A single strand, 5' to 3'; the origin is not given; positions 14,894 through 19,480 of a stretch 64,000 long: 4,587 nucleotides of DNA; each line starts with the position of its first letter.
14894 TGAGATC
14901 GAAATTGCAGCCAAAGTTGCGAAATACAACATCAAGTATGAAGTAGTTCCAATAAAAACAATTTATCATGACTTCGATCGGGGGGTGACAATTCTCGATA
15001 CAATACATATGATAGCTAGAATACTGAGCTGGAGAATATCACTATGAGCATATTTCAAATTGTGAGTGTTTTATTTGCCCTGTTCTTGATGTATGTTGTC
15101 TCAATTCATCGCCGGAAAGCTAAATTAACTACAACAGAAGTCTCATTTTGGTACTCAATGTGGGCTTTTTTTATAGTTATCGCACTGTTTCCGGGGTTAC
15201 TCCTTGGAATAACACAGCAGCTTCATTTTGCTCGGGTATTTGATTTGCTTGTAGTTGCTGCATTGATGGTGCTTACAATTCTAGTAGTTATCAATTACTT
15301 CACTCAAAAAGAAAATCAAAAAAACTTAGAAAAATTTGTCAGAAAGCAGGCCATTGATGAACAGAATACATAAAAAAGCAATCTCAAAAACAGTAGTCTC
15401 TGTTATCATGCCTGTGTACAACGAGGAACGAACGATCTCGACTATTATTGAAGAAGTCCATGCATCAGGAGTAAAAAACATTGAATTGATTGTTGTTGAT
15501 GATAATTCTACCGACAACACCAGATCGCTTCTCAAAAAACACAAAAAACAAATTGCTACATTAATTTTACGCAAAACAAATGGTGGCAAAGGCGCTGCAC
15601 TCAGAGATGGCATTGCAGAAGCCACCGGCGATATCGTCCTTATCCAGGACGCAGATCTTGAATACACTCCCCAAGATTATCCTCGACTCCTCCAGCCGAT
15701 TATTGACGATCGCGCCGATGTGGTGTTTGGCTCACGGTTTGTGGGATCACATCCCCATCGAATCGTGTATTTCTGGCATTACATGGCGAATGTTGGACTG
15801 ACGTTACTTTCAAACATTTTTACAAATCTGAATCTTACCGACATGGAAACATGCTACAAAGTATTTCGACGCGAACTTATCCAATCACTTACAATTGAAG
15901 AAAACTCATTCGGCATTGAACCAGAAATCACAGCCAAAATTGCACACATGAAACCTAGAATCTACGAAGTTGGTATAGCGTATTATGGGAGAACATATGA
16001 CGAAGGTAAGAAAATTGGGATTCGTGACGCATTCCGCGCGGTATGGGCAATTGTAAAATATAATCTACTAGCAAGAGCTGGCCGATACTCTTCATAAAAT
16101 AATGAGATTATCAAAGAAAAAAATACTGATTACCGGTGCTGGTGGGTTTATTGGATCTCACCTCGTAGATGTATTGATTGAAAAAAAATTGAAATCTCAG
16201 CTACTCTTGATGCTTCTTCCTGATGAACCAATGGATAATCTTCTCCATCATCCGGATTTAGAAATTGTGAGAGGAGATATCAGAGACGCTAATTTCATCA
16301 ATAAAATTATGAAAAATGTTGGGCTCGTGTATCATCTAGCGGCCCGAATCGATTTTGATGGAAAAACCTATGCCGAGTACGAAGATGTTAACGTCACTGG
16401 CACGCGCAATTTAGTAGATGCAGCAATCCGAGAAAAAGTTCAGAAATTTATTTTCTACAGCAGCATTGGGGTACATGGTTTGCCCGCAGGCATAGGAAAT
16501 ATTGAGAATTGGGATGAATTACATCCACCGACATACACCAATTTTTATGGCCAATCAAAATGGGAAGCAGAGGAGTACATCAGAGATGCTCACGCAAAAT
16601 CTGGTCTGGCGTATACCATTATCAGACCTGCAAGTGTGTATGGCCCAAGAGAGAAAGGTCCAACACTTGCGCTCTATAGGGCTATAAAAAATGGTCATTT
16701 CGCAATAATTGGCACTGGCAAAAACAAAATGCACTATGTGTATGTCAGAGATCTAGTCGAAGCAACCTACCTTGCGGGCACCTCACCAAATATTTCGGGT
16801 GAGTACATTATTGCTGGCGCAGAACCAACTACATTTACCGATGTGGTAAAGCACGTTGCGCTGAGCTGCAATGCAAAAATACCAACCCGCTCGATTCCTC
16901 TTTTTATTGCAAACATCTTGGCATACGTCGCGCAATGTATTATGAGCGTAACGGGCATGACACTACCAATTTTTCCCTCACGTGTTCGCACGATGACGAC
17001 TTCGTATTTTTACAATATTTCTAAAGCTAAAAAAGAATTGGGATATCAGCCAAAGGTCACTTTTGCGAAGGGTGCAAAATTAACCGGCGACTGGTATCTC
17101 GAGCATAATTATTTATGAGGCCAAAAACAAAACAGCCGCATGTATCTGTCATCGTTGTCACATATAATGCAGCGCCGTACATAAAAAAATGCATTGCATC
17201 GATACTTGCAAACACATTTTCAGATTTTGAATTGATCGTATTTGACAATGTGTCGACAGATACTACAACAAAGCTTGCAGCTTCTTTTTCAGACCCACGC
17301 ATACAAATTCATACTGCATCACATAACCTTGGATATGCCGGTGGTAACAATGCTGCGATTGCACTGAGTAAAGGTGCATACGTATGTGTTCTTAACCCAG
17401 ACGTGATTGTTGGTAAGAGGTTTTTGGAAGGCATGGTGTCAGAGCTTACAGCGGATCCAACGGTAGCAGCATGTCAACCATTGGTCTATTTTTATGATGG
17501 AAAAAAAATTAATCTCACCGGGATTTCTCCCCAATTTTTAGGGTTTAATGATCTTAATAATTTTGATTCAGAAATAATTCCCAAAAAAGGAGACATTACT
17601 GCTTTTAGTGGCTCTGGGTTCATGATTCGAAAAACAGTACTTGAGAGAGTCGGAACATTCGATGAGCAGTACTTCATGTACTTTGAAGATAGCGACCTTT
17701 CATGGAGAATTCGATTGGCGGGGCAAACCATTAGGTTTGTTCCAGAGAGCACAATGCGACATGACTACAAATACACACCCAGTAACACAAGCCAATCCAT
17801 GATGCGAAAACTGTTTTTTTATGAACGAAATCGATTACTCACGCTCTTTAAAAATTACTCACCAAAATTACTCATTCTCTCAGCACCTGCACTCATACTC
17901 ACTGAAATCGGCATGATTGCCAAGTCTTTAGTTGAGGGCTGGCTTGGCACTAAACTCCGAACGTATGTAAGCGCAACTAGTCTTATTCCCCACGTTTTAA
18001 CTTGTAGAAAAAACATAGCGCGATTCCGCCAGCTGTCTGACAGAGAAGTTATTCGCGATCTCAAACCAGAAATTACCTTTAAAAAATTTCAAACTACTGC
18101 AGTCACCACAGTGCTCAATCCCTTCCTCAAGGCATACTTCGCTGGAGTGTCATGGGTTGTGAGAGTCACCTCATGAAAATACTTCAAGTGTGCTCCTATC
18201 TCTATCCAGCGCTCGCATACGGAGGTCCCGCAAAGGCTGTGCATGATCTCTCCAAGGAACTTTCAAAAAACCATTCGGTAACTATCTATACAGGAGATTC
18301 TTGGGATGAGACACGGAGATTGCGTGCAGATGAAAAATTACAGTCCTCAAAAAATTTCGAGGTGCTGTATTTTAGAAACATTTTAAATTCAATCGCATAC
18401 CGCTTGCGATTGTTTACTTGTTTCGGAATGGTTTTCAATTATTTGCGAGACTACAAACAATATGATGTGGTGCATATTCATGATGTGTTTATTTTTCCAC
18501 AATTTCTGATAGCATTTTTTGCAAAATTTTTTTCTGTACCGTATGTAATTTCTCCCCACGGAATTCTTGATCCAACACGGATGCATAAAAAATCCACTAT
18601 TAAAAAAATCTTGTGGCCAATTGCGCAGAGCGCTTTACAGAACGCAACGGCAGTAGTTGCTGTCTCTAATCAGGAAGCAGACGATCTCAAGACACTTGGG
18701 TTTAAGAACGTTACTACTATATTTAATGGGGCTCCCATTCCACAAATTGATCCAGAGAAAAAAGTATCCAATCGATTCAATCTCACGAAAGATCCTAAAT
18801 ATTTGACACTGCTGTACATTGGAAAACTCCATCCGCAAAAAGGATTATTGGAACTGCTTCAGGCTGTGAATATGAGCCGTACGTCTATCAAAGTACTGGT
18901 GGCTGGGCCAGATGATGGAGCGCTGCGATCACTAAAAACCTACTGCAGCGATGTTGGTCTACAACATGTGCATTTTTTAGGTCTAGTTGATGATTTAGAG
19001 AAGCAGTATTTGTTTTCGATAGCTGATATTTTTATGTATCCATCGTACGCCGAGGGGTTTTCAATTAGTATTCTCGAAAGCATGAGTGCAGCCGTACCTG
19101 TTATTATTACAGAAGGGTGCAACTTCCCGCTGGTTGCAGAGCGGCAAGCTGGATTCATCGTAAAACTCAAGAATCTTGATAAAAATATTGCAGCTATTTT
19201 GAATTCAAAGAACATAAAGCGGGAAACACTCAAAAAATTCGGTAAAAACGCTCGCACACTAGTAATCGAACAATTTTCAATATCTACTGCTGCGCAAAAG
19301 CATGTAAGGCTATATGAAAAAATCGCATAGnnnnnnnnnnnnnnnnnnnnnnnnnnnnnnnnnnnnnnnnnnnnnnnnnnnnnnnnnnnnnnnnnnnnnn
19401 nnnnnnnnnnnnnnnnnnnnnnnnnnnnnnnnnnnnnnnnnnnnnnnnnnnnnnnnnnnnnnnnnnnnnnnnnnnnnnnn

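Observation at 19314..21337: Tandem paralogous HprK-C-like P-loop kinases embedded in a glycan-assembly operon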

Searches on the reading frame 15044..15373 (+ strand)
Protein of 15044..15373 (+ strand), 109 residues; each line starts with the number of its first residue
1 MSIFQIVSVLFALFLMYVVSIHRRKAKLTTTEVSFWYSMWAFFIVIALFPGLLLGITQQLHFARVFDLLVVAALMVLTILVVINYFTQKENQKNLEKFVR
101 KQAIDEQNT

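Call 9: search_protein_families(library=pfam, proteins=[window:15044-15373:+], max_evalue=0.001)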
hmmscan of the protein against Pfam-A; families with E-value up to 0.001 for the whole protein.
window:15044-15373:+ (109 aa): 1 family
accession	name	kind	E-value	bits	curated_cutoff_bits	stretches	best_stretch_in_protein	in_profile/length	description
PF10066.14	DUF2304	-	2.9e-16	60.1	25.5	1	4-107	2-105/106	Uncharacterized conserved protein (DUF2304)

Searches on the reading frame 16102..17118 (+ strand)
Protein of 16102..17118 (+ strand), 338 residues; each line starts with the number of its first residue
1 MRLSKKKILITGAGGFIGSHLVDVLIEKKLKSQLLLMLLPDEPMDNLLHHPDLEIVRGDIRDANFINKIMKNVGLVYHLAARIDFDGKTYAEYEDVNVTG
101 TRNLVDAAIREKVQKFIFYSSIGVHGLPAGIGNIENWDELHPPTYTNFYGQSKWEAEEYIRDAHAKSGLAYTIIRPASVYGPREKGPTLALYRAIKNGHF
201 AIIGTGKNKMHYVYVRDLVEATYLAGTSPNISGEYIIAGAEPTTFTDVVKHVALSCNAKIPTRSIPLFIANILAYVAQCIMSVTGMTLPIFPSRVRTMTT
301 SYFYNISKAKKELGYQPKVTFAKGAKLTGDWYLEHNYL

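Call 9: search_protein_families(library=pfam, proteins=[window:16102-17118:+], max_evalue=0.001)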
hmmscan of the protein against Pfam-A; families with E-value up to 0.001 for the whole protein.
window:16102-17118:+ (338 aa): 8 families
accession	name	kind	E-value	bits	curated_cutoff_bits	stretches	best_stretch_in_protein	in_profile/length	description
PF01370.27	Epimerase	-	4.1e-39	134.9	20.9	1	8-230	1-229/240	NAD dependent epimerase/dehydratase family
PF01073.25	3Beta_HSD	-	1.6e-34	119.7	22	1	9-253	1-265/280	3-beta hydroxysteroid dehydrogenase/isomerase family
PF16363.11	GDP_Man_Dehyd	-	3.8e-32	112.5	27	1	9-326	1-330/332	GDP-mannose 4,6 dehydratase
PF07993.18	NAD_binding_4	-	1e-23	84.3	20.1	1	10-191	1-219/258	Male sterility protein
PF13460.12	NAD_binding_10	-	4.5e-19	69.5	27.2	1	12-183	1-150/184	NAD(P)H-binding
PF04321.23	RmlD_sub_bind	-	2.8e-14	53.3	27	1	7-189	2-161/287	RmlD substrate binding domain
PF02719.21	Polysacc_synt_2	-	6.1e-14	52.3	20.2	1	8-120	1-127/293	Polysaccharide biosynthesis protein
PF05368.20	NmrA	-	1.4e-13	51.6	27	1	5-166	2-140/298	NmrA-like family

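Call 75: search_protein_families(library=ncbifam, proteins=[window:16102-17118:+], max_evalue=1e-8)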
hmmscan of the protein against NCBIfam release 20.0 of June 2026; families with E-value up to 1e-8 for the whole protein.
window:16102-17118:+ (338 aa): 24 families
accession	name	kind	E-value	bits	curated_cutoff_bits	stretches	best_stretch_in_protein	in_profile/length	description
TIGR03466.1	HpnA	hypoth_equivalog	7.6e-42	143.4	367.65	1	7-337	2-326/327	hopanoid-associated sugar epimerase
NF042423.1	oxyalk_red_Shew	equivalog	1.4e-33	116.4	580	1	5-325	8-328/331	2-alkyl-3-oxoalkanoate reductase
NF042422.1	oxyalk_red_OleD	equivalog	6.9e-32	111.1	580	1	7-326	2-322/329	2-alkyl-3-oxoalkanoate reductase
TIGR04180.1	EDH_00030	hypoth_equivalog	1.5e-29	103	475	1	8-259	1-259/297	NAD-dependent 4,6-dehydratase LegB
TIGR01181.1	dTDP_gluc_dehyt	equivalog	2.1e-27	96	365.1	1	7-336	1-315/321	dTDP-glucose 4,6-dehydratase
NF052578.1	StrlDmthSdmBMthl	equivalog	4.3e-27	95.7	600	1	8-337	3-327/328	sterol demethylase protein SdmB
TIGR01179.1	galE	equivalog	1.5e-21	76.6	262.3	1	7-186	1-183/332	UDP-glucose 4-epimerase GalE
TIGR01746.1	Thioester-redct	subfamily_domain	5.6e-21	75.2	213.35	1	66-186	82-202/371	thioester reductase domain-containing protein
TIGR02197.1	heptose_epim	equivalog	7.6e-18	64.7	274.6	1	8-258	1-262/316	ADP-glyceromanno-heptose 6-epimerase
NF005539.0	PRK07201.1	equivalog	1.9e-16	60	549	1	8-186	3-184/657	SDR family oxidoreductase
NF043036.1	ErythonDh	equivalog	1.3e-13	50.9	325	1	7-128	2-132/321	D-erythronate dehydrogenase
TIGR03589.1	PseB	equivalog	4.2e-13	48.9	407.75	1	3-120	2-124/324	UDP-N-acetylglucosamine 4,6-dehydratase (inverting)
NF007582.0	PRK10217.1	equivalog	5.7e-13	48.7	698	1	6-334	2-333/355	dTDP-glucose 4,6-dehydratase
NF007490.0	PRK10084.1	subfamily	7.2e-13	48.2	649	1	7-335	2-337/361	dTDP-glucose 4,6-dehydratase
NF007956.0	PRK10675.1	subfamily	7.4e-13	48.3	394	1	7-173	2-174/338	UDP-glucose 4-epimerase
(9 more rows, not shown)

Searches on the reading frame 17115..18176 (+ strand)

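Call 10: search_protein_families(library=pfam, proteins=[window:17115-18176:+], max_evalue=0.001)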
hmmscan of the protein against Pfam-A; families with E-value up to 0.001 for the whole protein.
window:17115-18176:+ (353 aa): 4 families
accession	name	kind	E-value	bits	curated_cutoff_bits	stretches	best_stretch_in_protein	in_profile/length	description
PF00535.33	Glycos_transf_2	-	6.6e-29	101.4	23.3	1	11-179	1-167/168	Glycosyl transferase family 2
PF13641.12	Glyco_tranf_2_3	-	4.2e-21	76.5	27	1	8-230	1-225/230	Glycosyltransferase like family 2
PF13632.12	Glyco_trans_2_3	-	1.3e-12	48.4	27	1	89-260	1-171/198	Glycosyl transferase family group 2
PF10111.15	Glyco_tranf_2_2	-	4.9e-08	33.2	27.3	1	17-210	9-210/276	Glycosyltransferase like family 2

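Call 75: search_protein_families(library=ncbifam, proteins=[window:17115-18176:+], max_evalue=1e-8)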
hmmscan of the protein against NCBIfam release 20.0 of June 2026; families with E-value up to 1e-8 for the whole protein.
window:17115-18176:+ (353 aa): 12 families
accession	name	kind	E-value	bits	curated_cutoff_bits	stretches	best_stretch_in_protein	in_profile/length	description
TIGR03937.1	PgaC_IcaA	equivalog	6.9e-21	74.7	422.3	1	4-212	41-246/407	poly-beta-1,6-N-acetyl-D-glucosamine synthase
TIGR03965.1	mycofact_glyco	equivalog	1.7e-18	66.8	280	1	5-220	71-284/467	mycofactocin biosynthesis glycosyltransferase MftF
NF047683.1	TeichurnBiosyTuaG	equivalog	7.6e-18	65.1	400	1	5-98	3-98/252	teichuronic acid biosynthesis protein TuaG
NF041875.1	EPS_EpsD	equivalog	2.1e-16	60.3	370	1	10-218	1-208/325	exopolysaccharide biosynthesis glycosyltransferase EpsD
TIGR04283.1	glyco_like_mftF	equivalog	3.4e-13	49.7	182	1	10-231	1-200/221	TIGR04283 family arsenosugar biosynthesis glycosyltransferase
NF007482.0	PRK10073.1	equivalog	1e-12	47.7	423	1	5-126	3-126/334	glycosyltransferase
NF053739.1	GlytfEpsEBac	equivalog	1.2e-12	47.3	450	1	8-113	1-109/265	glycosyltransferase EpsE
NF050050.1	ProtGlycPglI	equivalog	4.9e-12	45.8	500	1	8-110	2-107/306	GalNAc(5)-diNAcBac-PP-undecaprenol beta-1,3-glucosyltransferase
TIGR01556.1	rhamnosyltran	subfamily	1.5e-11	44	200.55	1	16-218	2-202/281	rhamnosyltransferase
NF038299.1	EPS_HpsN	equivalog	2.5e-10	39.9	425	1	8-247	1-253/317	hormogonium polysaccharide biosynthesis glycosyltransferase HpsN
TIGR03111.1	glyc2_xrt_Gpos1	hypoth_equivalog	6.1e-10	38.5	363.95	1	4-120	45-165/439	TIGR03111 family XrtG-associated glycosyltransferase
NF041394.1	GtaseAglG_Halo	equivalog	4.2e-09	36.1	440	1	9-185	2-177/304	glucosyl-dolichyl phosphate glucuronosyltransferase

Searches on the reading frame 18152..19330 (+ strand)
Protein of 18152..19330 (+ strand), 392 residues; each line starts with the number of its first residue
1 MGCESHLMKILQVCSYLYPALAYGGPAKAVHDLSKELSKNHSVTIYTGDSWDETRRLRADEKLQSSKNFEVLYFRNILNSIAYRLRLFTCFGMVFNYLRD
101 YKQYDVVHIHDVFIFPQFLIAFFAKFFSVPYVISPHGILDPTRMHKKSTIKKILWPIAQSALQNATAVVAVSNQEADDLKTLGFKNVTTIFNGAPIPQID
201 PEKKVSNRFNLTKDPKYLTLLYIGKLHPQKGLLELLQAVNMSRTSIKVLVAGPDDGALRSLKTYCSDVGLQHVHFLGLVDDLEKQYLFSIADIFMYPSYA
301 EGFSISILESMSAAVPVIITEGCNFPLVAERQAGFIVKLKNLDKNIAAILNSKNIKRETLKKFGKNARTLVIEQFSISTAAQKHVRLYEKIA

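Call 10: search_protein_families(library=pfam, proteins=[window:18152-19330:+], max_evalue=0.001)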
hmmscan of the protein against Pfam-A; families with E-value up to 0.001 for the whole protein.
window:18152-19330:+ (392 aa): 5 families
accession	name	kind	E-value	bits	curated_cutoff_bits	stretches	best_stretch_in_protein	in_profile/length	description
PF00534.26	Glycos_transf_1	-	1.3e-25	90.3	26.4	1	207-368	5-170/172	Glycosyl transferases group 1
PF13692.12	Glyco_trans_1_4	-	6.9e-22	78.7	27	1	219-350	3-137/142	Glycosyl transferases group 1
PF13439.12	Glyco_transf_4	-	1.2e-19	71.5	28.5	1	23-193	1-165/170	Glycosyltransferase Family 4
PF13579.12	Glyco_trans_4_4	-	1.7e-15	58.2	29.7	1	24-190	1-155/158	Glycosyl transferase 4-like domain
PF20706.3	GT4-conflict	-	7.8e-07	28.8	26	1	162-321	144-312/385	Family 4 Glycosyltransferase in conflict systems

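Call 75: search_protein_families(library=ncbifam, proteins=[window:18152-19330:+], max_evalue=1e-8)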
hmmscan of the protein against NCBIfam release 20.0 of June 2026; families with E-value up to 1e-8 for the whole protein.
window:18152-19330:+ (392 aa): 19 families
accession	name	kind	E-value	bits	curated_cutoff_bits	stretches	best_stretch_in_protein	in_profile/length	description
NF038295.1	EPS_HpsP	equivalog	5.2e-45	154.1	550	1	10-391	2-387/388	hormogonium polysaccharide biosynthesis glycosyltransferase HpsP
NF046085.1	XrtY_assoc_Gly1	equivalog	1.2e-42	146.1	400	1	8-391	1-384/387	XrtY-associated glycosyltransferase XYAG1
TIGR02149.1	glgA_Coryne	subfamily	3.2e-32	112.1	302.4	1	13-391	5-390/391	glycogen synthase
TIGR03088.1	stp2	hypoth_equivalog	8.6e-22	77.7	409.05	1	181-390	156-372/374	TIGR03088 family PEP-CTERM/XrtA system glycosyltransferase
NF041876.1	EPS_EpsE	equivalog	3.8e-21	75.8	400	1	80-382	88-387/389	exopolysaccharide biosynthesis GT4 family glycosyltransferase EpsE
TIGR03999.1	thiol_BshA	equivalog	3.2e-20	72.4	273.7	1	100-391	81-373/375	N-acetyl-alpha-D-glucosaminyl L-malate synthase BshA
NF047684.1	TeichurnBiosyTuaC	equivalog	1.4e-19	70.3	550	1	105-391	110-389/391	teichuronic acid biosynthesis protein TuaC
TIGR04047.1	MSMEG_0565_glyc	hypoth_equivalog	4.2e-17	62.3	259.85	1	157-389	131-372/373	MSMEG_0565 family glycosyltransferase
NF041010.1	glycosy_Agl16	equivalog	2.6e-16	59.5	575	1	104-390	74-350/352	glycosylation protein Agl16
TIGR04157.1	glyco_rSAM_CFB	subfamily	1.2e-14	54.1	400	1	52-382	53-400/406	TIGR04157 family glycosyltransferase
NF050056.1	ProtGlycPglH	equivalog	9.7e-14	51.2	600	1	15-391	4-353/354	GalNAc-alpha-(1->4)-GalNAc-alpha-(1->3)-diNAcBac-PP-undecaprenol alpha-1,4-N-acetyl-D-galactosaminyltransferase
NF038229.1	Glyco4_Geo_Pelo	equivalog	9.9e-14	51.1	400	1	157-391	102-336/338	GPMC system family 4 glycosyltransferase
TIGR03449.1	mycothiol_MshA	equivalog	1e-13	51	462.5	1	101-390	100-402/406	D-inositol-3-phosphate glycosyltransferase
NF053787.1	GlcN_PG_synth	equivalog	1.6e-11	43.6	480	1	164-391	143-359/361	N-acetylglucosaminyl phosphatidylglycerol synthase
NF012028.0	PRK15484.1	subfamily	7.3e-11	41.8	618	1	182-384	158-371/380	lipopolysaccharide N-acetylglucosaminyltransferase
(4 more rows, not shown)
